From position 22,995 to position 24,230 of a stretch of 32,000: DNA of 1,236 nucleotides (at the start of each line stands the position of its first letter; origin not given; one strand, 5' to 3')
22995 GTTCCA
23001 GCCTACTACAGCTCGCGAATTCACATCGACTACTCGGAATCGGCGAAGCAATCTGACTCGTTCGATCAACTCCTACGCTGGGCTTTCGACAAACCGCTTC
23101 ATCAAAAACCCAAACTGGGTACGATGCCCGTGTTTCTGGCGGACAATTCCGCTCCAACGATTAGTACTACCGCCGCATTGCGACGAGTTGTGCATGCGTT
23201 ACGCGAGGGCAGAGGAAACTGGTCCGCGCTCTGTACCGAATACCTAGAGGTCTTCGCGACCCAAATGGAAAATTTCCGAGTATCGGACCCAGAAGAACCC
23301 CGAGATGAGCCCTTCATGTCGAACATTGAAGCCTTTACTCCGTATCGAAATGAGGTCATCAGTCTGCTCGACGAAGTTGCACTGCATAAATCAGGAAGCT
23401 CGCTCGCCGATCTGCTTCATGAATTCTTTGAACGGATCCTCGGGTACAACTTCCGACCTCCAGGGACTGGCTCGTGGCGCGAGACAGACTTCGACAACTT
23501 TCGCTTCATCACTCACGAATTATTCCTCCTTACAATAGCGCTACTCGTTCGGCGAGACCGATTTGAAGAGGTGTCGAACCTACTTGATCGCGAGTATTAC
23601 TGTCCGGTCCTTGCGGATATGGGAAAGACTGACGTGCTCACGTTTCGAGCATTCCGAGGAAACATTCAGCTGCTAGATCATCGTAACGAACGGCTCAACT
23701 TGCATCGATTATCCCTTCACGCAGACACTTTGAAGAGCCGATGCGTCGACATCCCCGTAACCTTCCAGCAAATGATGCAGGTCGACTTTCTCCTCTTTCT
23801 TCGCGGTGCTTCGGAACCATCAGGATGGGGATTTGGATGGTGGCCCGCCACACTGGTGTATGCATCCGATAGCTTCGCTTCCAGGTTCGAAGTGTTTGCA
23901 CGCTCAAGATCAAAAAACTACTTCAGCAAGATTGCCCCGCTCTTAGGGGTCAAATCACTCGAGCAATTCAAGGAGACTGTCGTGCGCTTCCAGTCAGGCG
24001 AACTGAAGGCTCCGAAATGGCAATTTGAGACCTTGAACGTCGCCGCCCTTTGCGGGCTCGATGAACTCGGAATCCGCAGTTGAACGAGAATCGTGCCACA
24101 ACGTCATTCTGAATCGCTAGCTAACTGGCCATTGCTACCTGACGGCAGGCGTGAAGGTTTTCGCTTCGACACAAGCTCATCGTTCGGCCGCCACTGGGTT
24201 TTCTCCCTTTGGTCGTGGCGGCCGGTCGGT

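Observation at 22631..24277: Single-gene SEFIR/TIR-like cassette: candidate integron-borne anti-phage defence gene with an uncharacterised C-terminal domain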

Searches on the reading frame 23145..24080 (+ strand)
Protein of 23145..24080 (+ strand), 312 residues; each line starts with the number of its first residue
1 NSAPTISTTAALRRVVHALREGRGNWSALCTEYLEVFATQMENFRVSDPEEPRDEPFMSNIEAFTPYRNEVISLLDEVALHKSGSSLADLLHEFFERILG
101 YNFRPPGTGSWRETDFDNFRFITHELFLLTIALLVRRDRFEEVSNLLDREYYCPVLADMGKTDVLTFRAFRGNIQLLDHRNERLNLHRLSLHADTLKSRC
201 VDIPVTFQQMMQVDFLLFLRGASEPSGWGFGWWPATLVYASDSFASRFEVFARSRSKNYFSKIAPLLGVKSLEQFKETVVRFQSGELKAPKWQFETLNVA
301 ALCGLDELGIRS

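Call 37: search_protein_families(library=pfam, proteins=[window:23145-24080:+], max_evalue=10)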
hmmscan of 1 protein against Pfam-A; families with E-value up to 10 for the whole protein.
window:23145-24080:+ (312 aa): 0 families

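Call 38: search_protein_families(library=padloc, proteins=[window:23145-24080:+], max_evalue=1)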
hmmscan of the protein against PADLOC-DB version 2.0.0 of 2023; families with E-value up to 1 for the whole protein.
window:23145-24080:+ (312 aa): 1 family
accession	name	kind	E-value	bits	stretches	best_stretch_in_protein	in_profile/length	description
PDLC03957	bSEFIR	-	5.3e-19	67.3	1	11-308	204-382/412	-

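Call 46: search_protein_representatives(protein=window:23145-24080:+)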
Query: 312 residues. Proteins with E-value up to 0.001 (for the whole library): 1471; up to 1e-10: 920; up to 1e-30: 216. The best 150 are listed.
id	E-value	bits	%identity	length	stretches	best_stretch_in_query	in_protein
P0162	3.4e-70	253.3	40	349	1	6-307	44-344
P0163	3.9e-61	223.5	39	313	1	6-311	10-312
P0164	2.7e-60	220.8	39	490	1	3-311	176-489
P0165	4.6e-60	220.0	35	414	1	5-311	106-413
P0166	4.2e-59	216.8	39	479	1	2-310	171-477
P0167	6.7e-59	216.2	37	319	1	4-310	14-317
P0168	9.3e-59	215.7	39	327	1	13-309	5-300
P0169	4.3e-58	213.5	38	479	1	8-309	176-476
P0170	4.9e-57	210.1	37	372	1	6-308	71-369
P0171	6.7e-57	209.6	42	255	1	58-309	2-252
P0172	7.1e-57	209.5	40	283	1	32-304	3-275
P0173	4.1e-56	207.0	39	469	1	6-311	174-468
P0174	1.8e-55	204.9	37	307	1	8-306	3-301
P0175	4.2e-55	203.7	36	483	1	5-310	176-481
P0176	5.0e-55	203.5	36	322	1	6-310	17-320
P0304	6.9e-37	143.9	33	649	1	5-283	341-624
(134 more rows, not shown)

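Call 49: predict_structure(alignment_id=A3)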
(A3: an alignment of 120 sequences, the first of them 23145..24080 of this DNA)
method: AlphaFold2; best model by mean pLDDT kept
length: 312 residues; sequences in the alignment: 120
mean_pLDDT: 93.9   pTM: 0.93
mean pLDDT of the five models: 93.9, 93.7, 93.4, 92.6, 92.1
residues with pLDDT >= 90: 270; 70-90: 31; 50-70: 11; < 50: 0
segments of 3 or more residues with pLDDT < 50: none
pLDDT, mean of each block of 10 residues (from residue 1): 87 97 96 98 90 95 97 97 93 97 91 95 98 98 97 90 93 95 97 98 97 97 72 93 78 97 97 97 94 92 95 94
secondary structure, 60 per line:
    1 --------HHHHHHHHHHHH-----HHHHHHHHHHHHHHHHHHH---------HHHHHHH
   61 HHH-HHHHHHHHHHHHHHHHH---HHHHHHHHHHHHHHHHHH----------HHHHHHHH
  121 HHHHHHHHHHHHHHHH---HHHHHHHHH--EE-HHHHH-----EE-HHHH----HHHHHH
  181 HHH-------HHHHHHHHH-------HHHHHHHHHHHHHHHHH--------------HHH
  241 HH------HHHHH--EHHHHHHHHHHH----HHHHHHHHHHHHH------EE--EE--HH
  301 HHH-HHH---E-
elements in order: H9-20 H26-44 H54-63 H65-81 H85-102 H113-136 H140-148 H154-158 H167-170 H175-183 H191-199 H207-223 H238-242 H249-253 H257-267 H272-284 H299-303

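Call 53: fold_search(model_id=the predicted structure, library=pdb)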
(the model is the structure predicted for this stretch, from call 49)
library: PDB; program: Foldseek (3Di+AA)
matches with E <= 10: 995; with E <= 0.001: 0
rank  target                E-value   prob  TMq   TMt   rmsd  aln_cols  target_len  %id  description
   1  5t8v                  6.3e-02  0.21  0.17  0.06  22.8       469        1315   11  Chaetomium thermophilum cohesin loader SCC2, C-terminal fragment (released 2016-10-19)
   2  7ohr_I                7.2e-02  0.23  0.18  0.15  19.3       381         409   12  Nog1-TAP associated immature ribosomal particle population E from S. cerevisiae (released 2021-11-10)
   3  5k7v_A                8.6e-02  0.87  0.31  0.33  12.1       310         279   10  Computational Design of Self-Assembling Cyclic Protein Homooligomers (released 2017-04-12)
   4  4fza_A                1.2e-01  0.21  0.18  0.17  17.4       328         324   12  Crystal structure of MST4-MO25 complex (released 2013-03-06)
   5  4imi_A                1.3e-01  0.23  0.18  0.17  15.8       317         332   10  Novel Modifications on C-terminal Domain of RNA Polymerase II can Fine- tune the Phosphatase Activity of Ssu72. (released 2013-08-07)
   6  5ok9_F                1.7e-01  0.51  0.23  0.28  16.6       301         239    7  CH1 chimera of human 14-3-3 sigma with the HSPB6 phosphopeptide in a conformation with swapped phosphopeptides (released 2017-10-11)
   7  5mfm_F                1.7e-01  0.18  0.18  0.17  19.6       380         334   10  Designed armadillo repeat protein peptide fusion YIIIM6AII_GS11_(KR)5 (released 2017-09-13)
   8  5mfd_J                1.7e-01  0.16  0.17  0.17  18.7       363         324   10  Designed armadillo repeat protein YIIIM''6AII in complex with pD_(KR)5 (released 2017-07-19)
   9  5mfd_G                2.3e-01  0.16  0.17  0.17  19.5       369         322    9  Designed armadillo repeat protein YIIIM''6AII in complex with pD_(KR)5 (released 2017-07-19)
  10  4imj_A                2.3e-01  0.07  0.11  0.11  19.1       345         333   12  Novel Modifications on C-terminal Domain of RNA Polymerase II can Fine-tune the Phosphatase Activity of Ssu72 (released 2013-08-07)
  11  5ok9_E                2.4e-01  0.41  0.23  0.26  15.9       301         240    7  CH1 chimera of human 14-3-3 sigma with the HSPB6 phosphopeptide in a conformation with swapped phosphopeptides (released 2017-10-11)
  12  5mfm_B                2.5e-01  0.16  0.19  0.18  17.6       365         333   10  Designed armadillo repeat protein peptide fusion YIIIM6AII_GS11_(KR)5 (released 2017-09-13)
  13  6s9o_F                2.5e-01  0.12  0.16  0.15  18.0       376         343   12  Designed Armadillo Repeat protein internal Lock1 fused to target peptide KRKRKLKFKR (released 2020-02-19)
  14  5mfm_C                2.7e-01  0.15  0.18  0.18  19.5       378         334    9  Designed armadillo repeat protein peptide fusion YIIIM6AII_GS11_(KR)5 (released 2017-09-13)
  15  7rdr_A                2.8e-01  0.25  0.20  0.15  14.7       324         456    8  Circular tandem repeat protein with novel repeat topology and enhanced subunit contact surfaces (released 2021-09-01)
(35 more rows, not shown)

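Call 55: search_protein_families(library=pfam, proteins=[P0304], max_evalue=0.01)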
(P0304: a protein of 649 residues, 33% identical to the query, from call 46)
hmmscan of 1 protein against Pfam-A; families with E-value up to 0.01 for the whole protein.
P0304 (649 aa): 2 families
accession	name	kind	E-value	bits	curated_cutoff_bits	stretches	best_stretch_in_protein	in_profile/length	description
PF13614.12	AAA_31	-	2.8e-08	34.4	27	1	9-208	2-163/177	AAA domain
PF10609.15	ParA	-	0.00069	19.6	27.1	1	9-74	4-71/246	NUBPL iron-transfer P-loop NTPase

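Call 59: fold_search(model_id=the predicted structure, library=viral)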
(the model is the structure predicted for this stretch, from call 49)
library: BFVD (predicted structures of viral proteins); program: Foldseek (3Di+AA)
matches with E <= 10: 265; with E <= 0.001: 0
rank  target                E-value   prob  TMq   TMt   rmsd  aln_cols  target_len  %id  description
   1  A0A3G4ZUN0            1.1e-01  0.63  0.30  0.29  11.8       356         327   15  Uncharacterized protein [Edafosvirus sp.]
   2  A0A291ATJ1            2.9e-01  0.10  0.14  0.07  24.8       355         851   14  Ankyrin repeat domain containing protein [Pandoravirus salinus]
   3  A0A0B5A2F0            3.1e-01  0.21  0.17  0.12  16.7       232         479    7  (no name in the UniProt tables at hand)
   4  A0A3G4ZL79            3.7e-01  0.07  0.12  0.12  18.0       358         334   10  Uncharacterized protein [Terrestrivirus sp.]
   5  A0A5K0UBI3            3.8e-01  0.13  0.17  0.08  23.2       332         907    7  Uncharacterized protein [Yasminevirus sp. GU-2018]
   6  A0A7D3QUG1            3.8e-01  0.12  0.16  0.06  19.6       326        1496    8  Ankyrin repeat domain-containing protein [Fadolivirus FV1/VV64]
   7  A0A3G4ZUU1            4.8e-01  0.06  0.12  0.07  24.4       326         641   10  Uncharacterized protein [Edafosvirus sp.]
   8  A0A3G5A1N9            5.7e-01  0.08  0.14  0.15  16.4       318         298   10  Uncharacterized protein [Harvfovirus sp.]
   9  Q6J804                5.9e-01  0.08  0.14  0.08  20.9       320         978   10  Pas27 [Actinoplanes phage phiAsp2]
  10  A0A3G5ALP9            7.7e-01  0.06  0.15  0.11  20.9       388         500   10  Uncharacterized protein [Sylvanvirus sp.]
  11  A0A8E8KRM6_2          8.8e-01  0.08  0.18  0.08  18.0       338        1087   12  Replication protein 1a (Fragment) [Bemisia tabaci bromo-like virus 5]
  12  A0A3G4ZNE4            9.2e-01  0.08  0.16  0.11  21.1       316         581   10  Uncharacterized protein [Terrestrivirus sp.]
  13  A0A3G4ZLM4            9.6e-01  0.12  0.23  0.13  22.2       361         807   10  U-box domain protein [Terrestrivirus sp.]
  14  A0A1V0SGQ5            9.6e-01  0.08  0.16  0.17  17.0       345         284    8  Ankyrin repeat protein [Hokovirus HKV1]
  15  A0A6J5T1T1            9.6e-01  0.04  0.13  0.06  21.6       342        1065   13  LT_GEWL domain containing protein [uncultured Caudovirales phage]
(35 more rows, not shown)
